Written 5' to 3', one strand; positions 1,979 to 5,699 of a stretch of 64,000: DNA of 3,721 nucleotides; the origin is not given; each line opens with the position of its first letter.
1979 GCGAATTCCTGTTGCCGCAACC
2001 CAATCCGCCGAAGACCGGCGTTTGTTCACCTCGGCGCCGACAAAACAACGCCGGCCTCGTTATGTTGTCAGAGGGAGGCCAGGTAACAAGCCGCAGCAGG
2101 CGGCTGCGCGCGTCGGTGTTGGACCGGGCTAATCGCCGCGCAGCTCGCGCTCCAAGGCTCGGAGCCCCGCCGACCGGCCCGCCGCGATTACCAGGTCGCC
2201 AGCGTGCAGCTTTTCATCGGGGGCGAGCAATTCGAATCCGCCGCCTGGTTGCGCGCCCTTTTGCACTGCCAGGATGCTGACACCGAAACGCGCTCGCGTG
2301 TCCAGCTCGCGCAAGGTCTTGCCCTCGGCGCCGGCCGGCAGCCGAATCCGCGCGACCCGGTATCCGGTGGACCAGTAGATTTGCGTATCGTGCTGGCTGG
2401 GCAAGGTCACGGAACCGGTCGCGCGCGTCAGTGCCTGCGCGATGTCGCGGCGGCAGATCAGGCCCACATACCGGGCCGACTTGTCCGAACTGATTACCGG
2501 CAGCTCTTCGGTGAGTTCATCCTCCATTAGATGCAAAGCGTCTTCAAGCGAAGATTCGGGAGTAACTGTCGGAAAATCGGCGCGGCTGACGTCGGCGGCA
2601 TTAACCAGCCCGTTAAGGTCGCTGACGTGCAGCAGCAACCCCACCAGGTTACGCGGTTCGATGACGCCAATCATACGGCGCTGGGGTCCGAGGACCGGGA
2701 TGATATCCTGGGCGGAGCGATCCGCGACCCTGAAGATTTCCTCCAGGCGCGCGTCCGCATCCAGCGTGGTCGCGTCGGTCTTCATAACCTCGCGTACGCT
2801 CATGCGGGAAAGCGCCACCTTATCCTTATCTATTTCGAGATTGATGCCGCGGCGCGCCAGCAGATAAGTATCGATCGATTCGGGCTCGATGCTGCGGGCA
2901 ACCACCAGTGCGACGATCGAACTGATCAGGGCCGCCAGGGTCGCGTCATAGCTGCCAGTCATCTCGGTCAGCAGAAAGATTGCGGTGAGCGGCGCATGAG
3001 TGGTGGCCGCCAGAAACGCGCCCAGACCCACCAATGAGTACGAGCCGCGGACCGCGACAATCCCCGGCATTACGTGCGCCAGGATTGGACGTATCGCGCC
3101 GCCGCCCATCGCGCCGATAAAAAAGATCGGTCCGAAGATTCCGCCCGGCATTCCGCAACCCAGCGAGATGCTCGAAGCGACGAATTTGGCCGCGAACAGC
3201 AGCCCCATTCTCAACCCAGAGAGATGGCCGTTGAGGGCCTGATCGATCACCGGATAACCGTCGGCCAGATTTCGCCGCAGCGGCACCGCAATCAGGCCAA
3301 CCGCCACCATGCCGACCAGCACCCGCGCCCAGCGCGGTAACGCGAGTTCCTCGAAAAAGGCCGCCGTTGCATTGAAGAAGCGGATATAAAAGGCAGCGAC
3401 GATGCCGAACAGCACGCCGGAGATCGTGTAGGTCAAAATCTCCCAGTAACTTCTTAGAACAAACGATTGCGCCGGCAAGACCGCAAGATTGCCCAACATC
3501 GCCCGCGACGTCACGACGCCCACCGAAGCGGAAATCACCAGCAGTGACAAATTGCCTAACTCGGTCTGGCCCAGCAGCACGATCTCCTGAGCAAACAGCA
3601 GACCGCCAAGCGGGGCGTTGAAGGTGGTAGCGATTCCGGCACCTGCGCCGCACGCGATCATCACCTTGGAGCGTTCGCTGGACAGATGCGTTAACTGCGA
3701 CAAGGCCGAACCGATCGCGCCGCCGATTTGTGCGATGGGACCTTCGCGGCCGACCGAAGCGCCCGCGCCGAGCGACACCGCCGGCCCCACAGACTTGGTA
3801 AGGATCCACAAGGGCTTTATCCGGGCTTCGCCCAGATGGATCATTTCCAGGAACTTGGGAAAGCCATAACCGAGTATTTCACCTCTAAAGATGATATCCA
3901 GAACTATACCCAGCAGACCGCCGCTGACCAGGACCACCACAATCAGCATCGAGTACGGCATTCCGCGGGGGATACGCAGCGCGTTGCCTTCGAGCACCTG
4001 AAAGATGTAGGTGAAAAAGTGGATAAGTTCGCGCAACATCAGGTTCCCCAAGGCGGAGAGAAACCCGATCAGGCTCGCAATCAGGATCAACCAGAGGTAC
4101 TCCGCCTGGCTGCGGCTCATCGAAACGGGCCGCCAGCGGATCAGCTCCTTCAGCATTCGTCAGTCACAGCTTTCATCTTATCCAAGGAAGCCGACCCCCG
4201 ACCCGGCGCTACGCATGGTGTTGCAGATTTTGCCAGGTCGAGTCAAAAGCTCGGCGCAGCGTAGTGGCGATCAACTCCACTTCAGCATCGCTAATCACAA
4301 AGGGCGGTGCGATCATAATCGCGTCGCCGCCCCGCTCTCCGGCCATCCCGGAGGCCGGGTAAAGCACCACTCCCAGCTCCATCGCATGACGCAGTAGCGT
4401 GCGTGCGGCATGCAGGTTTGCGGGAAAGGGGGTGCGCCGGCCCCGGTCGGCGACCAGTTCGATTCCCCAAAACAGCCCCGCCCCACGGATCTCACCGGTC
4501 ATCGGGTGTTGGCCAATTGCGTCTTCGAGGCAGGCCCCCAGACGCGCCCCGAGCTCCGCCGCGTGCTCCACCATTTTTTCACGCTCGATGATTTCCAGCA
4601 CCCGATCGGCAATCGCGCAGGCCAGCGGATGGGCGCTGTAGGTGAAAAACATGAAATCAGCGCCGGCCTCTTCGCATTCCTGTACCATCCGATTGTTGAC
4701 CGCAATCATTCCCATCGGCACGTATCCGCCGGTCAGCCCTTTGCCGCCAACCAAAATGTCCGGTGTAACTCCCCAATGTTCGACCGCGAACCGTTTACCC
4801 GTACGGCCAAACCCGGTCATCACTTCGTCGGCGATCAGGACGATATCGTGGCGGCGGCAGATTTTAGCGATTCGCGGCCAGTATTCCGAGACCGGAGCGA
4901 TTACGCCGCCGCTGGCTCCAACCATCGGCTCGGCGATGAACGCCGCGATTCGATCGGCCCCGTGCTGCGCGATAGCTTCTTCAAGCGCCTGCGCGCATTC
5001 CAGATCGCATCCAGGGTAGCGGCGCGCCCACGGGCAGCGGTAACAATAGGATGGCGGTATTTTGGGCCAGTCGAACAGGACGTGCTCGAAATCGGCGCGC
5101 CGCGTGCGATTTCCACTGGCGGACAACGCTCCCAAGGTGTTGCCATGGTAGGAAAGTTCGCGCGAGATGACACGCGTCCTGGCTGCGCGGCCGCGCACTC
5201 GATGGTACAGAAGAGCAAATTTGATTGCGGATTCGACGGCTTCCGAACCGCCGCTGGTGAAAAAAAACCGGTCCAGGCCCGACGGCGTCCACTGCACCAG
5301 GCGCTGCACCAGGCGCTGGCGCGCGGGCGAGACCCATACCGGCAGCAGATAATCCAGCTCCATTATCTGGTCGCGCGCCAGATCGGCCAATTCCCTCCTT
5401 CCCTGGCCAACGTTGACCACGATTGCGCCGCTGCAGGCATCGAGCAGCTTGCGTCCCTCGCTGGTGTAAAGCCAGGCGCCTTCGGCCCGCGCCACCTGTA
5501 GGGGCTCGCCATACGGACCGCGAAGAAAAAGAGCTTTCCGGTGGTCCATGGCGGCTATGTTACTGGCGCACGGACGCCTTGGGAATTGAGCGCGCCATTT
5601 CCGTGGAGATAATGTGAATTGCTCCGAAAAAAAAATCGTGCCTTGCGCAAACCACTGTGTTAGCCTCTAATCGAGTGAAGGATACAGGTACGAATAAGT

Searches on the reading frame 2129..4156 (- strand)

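Call 92: search_protein_families(library=pfam, proteins=[window:2129-4156:-], max_evalue=0.001)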
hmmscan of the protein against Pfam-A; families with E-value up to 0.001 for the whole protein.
window:2129-4156:- (675 aa): 3 families
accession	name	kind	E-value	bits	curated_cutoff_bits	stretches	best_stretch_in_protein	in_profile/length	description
PF00654.25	Voltage_CLC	-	4.6e-77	259.9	24.8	1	92-421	14-346/346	Voltage gated chloride channel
PF00571.33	CBS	-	1.9e-13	51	24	1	521-576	2-55/57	CBS domain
PF02080.26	TrkA_C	-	1e-10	41.8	27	1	602-672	2-70/71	TrkA-C domain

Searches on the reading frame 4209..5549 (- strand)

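Call 92: search_protein_families(library=pfam, proteins=[window:4209-5549:-], max_evalue=0.001)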
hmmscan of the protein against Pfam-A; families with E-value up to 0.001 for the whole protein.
window:4209-5549:- (446 aa): 2 families
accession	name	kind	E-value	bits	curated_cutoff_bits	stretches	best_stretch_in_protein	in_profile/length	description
PF00202.27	Aminotran_3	-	1.2e-88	298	30.5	1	17-434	11-402/403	Aminotransferase class-III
PF00155.27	Aminotran_1_2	-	0.00025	20.8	19.7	1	187-344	131-293/361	Aminotransferase class I and II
